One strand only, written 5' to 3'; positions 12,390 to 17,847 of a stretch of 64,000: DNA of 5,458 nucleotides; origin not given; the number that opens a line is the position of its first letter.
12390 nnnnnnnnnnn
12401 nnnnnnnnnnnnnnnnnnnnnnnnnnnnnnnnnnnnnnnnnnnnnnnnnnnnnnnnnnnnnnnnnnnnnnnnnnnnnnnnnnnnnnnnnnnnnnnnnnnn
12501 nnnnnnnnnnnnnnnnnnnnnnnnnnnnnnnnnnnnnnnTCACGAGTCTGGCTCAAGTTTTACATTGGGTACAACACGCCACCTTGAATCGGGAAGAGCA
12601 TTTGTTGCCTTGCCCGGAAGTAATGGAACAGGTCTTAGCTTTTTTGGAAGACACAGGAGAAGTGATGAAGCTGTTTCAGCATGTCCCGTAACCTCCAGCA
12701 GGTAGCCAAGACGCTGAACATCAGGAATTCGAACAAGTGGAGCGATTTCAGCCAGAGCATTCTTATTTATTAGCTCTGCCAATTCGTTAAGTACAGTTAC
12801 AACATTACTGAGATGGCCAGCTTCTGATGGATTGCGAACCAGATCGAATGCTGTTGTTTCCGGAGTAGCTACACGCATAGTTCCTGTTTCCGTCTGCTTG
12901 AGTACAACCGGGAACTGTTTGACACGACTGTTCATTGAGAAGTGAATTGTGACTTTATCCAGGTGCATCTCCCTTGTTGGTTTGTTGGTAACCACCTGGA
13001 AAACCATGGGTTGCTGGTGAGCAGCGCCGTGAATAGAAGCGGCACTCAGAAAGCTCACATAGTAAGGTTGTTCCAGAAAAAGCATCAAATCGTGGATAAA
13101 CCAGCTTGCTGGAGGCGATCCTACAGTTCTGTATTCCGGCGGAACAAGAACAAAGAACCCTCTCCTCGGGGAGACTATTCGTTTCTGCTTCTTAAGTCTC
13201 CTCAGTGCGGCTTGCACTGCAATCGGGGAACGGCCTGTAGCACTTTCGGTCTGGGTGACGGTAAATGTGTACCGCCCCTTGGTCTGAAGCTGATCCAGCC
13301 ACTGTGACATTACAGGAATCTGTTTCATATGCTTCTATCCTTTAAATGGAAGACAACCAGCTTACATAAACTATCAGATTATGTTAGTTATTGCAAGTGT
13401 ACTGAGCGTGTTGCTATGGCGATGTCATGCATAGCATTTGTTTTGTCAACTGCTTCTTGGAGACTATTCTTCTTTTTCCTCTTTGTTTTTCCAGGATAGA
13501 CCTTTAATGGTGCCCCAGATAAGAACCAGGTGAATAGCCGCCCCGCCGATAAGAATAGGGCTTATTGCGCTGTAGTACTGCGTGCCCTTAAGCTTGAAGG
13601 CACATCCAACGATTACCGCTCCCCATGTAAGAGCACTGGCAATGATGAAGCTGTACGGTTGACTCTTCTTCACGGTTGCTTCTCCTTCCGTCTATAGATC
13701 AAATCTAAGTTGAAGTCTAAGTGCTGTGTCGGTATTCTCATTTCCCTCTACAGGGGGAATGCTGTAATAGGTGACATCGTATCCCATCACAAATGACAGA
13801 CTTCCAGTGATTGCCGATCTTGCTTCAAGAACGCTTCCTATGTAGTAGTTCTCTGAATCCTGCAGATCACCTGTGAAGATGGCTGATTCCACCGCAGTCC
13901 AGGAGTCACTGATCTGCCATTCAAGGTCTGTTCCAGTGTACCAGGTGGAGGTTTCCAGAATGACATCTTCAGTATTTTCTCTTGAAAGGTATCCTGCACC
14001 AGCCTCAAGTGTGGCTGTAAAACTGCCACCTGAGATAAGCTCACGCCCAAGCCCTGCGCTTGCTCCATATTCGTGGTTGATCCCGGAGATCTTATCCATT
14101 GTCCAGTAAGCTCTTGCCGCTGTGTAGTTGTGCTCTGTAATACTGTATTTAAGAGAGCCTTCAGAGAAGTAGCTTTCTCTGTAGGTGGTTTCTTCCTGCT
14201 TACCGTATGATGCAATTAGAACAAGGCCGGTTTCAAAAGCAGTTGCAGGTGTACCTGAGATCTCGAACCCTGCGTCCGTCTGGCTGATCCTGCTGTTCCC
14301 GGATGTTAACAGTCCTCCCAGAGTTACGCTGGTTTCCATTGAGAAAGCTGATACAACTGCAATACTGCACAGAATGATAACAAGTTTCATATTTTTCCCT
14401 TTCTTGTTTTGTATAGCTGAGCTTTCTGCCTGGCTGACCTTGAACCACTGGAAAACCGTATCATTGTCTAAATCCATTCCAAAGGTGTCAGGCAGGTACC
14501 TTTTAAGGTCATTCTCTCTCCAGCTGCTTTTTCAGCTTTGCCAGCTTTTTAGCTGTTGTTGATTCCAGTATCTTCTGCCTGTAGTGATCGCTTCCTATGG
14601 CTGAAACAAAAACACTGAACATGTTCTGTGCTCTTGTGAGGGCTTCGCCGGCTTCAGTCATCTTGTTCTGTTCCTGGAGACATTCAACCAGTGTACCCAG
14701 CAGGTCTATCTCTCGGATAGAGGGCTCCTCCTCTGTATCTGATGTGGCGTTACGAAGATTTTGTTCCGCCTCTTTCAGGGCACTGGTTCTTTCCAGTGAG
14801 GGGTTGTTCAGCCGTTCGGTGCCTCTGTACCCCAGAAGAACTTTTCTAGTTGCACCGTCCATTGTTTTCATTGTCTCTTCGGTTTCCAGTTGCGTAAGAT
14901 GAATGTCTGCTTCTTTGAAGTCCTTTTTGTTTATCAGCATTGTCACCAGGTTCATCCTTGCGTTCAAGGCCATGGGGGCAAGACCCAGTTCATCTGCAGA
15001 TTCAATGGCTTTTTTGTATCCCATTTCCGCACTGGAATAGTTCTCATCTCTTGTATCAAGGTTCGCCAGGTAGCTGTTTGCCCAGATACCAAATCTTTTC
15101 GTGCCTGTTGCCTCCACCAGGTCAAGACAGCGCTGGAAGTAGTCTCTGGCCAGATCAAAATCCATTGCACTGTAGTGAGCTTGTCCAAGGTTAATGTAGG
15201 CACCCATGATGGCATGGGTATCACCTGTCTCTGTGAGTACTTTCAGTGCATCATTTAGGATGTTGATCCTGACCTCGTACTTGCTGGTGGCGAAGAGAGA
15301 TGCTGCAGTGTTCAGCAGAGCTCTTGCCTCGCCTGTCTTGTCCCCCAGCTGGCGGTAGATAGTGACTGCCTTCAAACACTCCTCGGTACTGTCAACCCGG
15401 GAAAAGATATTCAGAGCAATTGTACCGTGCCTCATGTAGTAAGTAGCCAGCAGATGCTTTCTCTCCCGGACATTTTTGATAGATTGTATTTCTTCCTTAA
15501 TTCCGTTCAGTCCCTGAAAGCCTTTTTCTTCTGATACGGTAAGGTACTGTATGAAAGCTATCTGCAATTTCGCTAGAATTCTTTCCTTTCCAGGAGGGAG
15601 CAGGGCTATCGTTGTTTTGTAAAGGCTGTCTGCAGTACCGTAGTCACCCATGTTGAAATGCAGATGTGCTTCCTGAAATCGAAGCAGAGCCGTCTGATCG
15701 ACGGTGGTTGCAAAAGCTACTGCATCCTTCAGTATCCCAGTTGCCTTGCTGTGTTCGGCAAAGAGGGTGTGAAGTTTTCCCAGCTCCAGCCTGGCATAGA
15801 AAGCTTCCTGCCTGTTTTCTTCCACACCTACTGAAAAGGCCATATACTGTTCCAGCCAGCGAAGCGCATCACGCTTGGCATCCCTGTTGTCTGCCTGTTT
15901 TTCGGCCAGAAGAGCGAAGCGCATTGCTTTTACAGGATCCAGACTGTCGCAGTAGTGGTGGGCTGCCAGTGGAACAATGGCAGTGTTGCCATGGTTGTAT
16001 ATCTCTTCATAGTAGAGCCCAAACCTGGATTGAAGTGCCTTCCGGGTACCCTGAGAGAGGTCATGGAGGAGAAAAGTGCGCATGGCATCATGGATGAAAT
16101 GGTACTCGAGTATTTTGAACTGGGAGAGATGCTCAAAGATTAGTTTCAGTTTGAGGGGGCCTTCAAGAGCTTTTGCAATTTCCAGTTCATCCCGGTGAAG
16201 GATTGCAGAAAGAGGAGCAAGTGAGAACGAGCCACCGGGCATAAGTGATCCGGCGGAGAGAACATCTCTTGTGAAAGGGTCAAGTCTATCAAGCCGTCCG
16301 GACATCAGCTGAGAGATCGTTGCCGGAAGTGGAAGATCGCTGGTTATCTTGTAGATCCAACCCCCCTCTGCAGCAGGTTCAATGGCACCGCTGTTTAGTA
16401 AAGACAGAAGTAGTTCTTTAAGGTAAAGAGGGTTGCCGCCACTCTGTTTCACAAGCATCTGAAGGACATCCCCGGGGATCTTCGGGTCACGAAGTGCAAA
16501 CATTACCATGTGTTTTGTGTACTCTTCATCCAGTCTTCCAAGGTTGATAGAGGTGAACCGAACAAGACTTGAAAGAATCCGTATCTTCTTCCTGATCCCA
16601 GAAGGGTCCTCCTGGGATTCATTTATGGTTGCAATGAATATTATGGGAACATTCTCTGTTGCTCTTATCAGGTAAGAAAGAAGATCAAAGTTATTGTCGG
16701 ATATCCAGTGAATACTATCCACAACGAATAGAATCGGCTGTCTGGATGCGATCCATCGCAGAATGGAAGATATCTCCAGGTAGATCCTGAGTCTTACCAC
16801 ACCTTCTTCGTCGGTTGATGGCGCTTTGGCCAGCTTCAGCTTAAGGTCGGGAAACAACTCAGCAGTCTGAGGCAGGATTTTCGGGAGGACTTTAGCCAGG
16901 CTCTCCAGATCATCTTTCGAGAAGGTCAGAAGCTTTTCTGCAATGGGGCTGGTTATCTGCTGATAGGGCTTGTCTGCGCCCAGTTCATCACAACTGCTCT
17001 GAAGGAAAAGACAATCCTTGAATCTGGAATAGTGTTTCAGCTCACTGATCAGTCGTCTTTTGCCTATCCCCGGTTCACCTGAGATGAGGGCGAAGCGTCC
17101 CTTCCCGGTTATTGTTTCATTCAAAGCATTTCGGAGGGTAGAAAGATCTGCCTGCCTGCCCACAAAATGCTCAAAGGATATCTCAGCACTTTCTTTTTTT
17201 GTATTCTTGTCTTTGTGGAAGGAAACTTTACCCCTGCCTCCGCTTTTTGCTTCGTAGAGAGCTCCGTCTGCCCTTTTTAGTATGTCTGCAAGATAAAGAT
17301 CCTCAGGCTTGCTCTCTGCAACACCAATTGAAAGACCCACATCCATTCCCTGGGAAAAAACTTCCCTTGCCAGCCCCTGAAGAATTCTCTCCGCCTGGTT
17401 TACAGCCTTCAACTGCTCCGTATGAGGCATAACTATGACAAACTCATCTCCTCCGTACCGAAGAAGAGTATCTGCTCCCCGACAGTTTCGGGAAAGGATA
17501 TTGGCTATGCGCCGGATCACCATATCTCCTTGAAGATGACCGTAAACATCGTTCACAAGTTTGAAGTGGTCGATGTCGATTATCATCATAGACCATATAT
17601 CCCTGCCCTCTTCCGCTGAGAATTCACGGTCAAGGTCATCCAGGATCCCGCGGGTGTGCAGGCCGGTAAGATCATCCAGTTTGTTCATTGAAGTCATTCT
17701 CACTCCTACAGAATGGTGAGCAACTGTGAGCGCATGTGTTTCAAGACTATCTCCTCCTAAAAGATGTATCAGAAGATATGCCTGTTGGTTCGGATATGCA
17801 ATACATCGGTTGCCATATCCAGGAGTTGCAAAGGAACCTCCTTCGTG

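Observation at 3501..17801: Tandem array of three GGDEF-STAND NTPase-TPR paralogs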

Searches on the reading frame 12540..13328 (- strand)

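Call 11: search_protein_families(library=padloc, proteins=[window:12540-13328:-], max_evalue=0.01)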
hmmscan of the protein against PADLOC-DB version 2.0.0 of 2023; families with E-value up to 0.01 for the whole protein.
window:12540-13328:- (262 aa): 24 families
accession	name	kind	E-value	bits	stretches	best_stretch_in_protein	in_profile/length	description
PDLC02266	AbiEi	-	3.5e-87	290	1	7-261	3-257/258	AbiEi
PDLC02282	AbiEi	-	5.5e-86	286.1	1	7-261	3-259/260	AbiEi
PDLC02252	AbiEi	-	4.8e-70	234.1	1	7-261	3-258/259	AbiEi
PDLC02267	AbiEi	-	1.1e-24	85.3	1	8-258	7-244/252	AbiEi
PDLC02276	AbiEi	-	7.1e-15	53.2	1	42-219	37-213/270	AbiEi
PDLC02269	AbiEi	-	4.1e-11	40.7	1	21-214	12-194/251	AbiEi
PDLC02270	AbiEi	-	5.5e-11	40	1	22-232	13-228/265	AbiEi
PDLC02242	AbiEi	-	1.2e-10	39.4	1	94-200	89-195/207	AbiEi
PDLC02268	AbiEi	-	2.4e-09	35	1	40-197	27-187/204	AbiEi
PDLC02287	AbiEi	-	5.7e-09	33.9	1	21-252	12-234/253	AbiEi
PDLC02237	AbiEi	-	2.8e-08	31.6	2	33-131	44-135/285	AbiEi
PDLC02232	AbiEi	-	5.2e-08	31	1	7-165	6-161/177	AbiEi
PDLC02286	AbiEi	-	1.9e-07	28.7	1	42-196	34-191/207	AbiEi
PDLC02272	AbiEi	-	9.4e-07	26.8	1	41-196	32-179/200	AbiEi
PDLC02226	AbiEi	-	6.9e-06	24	1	34-133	30-128/202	AbiEi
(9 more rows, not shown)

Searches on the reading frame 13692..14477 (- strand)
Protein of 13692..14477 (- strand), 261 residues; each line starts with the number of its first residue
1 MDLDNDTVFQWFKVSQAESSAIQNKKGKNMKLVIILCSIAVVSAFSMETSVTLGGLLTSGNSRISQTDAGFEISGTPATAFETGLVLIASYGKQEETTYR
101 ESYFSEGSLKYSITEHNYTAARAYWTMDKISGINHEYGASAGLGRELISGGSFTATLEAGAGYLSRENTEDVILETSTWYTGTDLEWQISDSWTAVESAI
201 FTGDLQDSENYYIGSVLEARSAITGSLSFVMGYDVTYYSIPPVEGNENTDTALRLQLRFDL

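Call 11: search_protein_families(library=padloc, proteins=[window:13692-14477:-], max_evalue=0.01)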
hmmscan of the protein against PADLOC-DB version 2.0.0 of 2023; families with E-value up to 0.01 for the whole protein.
window:13692-14477:- (261 aa): 0 families

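Call 15: search_protein_families(library=pfam, proteins=[window:13692-14477:-], max_evalue=0.001)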
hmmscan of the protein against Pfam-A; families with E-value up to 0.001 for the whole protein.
window:13692-14477:- (261 aa): 1 family
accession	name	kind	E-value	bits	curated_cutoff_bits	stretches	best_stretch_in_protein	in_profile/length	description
PF04338.18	DUF481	-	1.5e-27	97.5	21.1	1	51-258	1-207/210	Protein of unknown function, DUF481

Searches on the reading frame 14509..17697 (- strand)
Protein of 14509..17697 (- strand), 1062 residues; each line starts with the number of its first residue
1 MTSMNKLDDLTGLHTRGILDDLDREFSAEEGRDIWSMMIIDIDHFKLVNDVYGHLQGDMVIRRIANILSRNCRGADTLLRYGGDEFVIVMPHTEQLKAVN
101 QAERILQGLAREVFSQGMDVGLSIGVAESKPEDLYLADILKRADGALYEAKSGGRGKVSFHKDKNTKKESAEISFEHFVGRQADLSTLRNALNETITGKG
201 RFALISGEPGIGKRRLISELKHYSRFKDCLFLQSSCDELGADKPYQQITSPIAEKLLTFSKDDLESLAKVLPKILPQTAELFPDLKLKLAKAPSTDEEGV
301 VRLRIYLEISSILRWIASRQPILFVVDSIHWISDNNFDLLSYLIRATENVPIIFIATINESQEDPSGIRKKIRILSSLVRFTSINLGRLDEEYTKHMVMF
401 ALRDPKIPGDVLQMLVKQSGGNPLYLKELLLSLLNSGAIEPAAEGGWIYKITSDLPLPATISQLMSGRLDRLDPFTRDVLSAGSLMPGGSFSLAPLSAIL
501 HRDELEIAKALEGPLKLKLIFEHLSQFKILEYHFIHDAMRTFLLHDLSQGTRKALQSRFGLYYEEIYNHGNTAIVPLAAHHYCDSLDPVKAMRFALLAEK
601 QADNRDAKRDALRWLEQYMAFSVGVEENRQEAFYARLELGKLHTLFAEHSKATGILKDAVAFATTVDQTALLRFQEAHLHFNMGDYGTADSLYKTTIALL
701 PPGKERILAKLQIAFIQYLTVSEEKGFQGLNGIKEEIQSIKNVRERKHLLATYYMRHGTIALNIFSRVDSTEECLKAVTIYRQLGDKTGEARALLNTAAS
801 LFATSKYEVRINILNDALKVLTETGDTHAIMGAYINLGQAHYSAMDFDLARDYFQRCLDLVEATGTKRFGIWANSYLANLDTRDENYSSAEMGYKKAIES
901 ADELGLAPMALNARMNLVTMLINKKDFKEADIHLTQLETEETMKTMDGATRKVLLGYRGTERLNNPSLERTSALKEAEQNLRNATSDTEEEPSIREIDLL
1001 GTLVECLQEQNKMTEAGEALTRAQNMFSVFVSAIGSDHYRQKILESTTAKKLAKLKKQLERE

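Call 9: search_protein_families(library=pfam, proteins=[window:14509-17697:-], max_evalue=0.01)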
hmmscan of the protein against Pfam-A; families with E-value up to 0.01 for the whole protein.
window:14509-17697:- (1062 aa): 11 families
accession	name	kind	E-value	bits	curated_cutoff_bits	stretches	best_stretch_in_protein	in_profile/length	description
PF00990.26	GGDEF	-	3.4e-35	121.6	23.8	1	7-156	3-160/161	Diguanylate cyclase, GGDEF domain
PF13191.12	AAA_16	-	5.7e-24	85.9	32.6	1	178-355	2-167/167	AAA ATPase domain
PF13424.12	TPR_12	-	2.7e-11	44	30.1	2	833-901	5-75/77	Tetratricopeptide repeat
PF00515.34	TPR_1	-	9e-06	25.7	27.8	1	833-860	3-30/34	Tetratricopeptide repeat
PF25058.1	ARM_TT21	-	2.6e-05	24.7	27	0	974-1028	34-88/155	Tetratricopeptide repeat protein 21 ARM repeat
PF07719.23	TPR_2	-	0.00019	21.7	27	0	833-860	3-30/34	Tetratricopeptide repeat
PF13374.12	TPR_10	-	0.00024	21.4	27.5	0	832-862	3-33/42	Tetratricopeptide repeat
PF13181.12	TPR_8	-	0.00026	21.3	25.7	0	833-860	3-30/34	Tetratricopeptide repeat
PF13176.12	TPR_7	-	0.0017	18.8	27.9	0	833-865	1-33/36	Tetratricopeptide repeat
PF13401.12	AAA_22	-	0.0029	18.4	27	0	200-358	5-124/130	AAA domain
PF17874.7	TPR_MalT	-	0.0038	17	45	0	816-935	26-146/336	MalT-like TPR region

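Call 10: search_protein_families(library=ncbifam, proteins=[window:14509-17697:-], max_evalue=0.01)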
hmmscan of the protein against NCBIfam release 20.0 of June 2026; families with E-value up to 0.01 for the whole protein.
window:14509-17697:- (1062 aa): 27 families (the best 25 are shown)
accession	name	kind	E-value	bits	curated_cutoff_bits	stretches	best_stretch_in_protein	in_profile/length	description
TIGR00254.1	GGDEF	domain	3.4e-40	137.5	37.4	1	4-160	4-166/168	diguanylate cyclase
NF007380.0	PRK09894.1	equivalog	1.1e-39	136.5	256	1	5-166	129-292/296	diguanylate cyclase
NF007135.0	PRK09581.1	equivalog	1.2e-38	133.1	474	1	4-159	291-453/457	PleD family two-component system response regulator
TIGR03903.1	TOMM_kin_cyc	equivalog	1.2e-36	126.1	705.75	1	177-651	482-950/1267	TOMM system kinase/cyclase fusion protein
NF038266.1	diguan_SiaD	equivalog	1.1e-34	119.9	290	1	4-157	93-251/252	biofilm regulation diguanylate cyclase SiaD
NF041606.1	dguan_cyc_DgcA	equivalog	4e-30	104.9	370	1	33-160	208-338/340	diguanylate cyclase DgcA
NF051473.1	DigCycDgcsShew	equivalog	1.1e-27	97.2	400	1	7-156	137-286/291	diguanylate cyclase DgcS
NF007423.1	PRK09966.1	equivalog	3.9e-27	95.1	325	1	6-151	240-390/390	diguanylate cyclase DgcN/YfiN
NF047654.1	DiguCycDgcRLepto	equivalog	6.7e-26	90.9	500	1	7-158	135-293/295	diguanylate cyclase DgcR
NF007298.0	PRK09776.1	equivalog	1.6e-25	89.2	1135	1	8-171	687-855/1111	diguanylate cyclase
NF011955.1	PRK15426.1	equivalog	2.1e-23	82.3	408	1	8-161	401-561/564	cellulose biosynthesis regulator diguanylate cyclase DgcQ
NF007474.0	PRK10060.1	equivalog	4.7e-23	81.3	782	1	4-165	236-400/663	cyclic di-GMP phosphodiesterase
NF045675.1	PhdiestaseDibA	equivalog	2e-22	79.3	980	1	5-173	203-376/623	phosphodiesterase DibA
NF007599.0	PRK10245.1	equivalog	4.3e-22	78.1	402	1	4-157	209-366/371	diguanylate cyclase AdrA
NF040885.1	diguan_DgcJ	equivalog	9.9e-21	74.1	500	1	5-153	341-488/493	diguanylate cyclase DgcJ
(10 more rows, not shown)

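Call 11: search_protein_families(library=padloc, proteins=[window:14509-17697:-], max_evalue=0.01)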
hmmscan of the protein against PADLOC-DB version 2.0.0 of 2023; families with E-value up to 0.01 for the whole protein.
window:14509-17697:- (1062 aa): 1 family
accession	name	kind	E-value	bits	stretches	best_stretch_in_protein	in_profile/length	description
PDLC01169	TPR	-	0.0017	15.8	0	775-882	133-221/252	TPR repeats containing protein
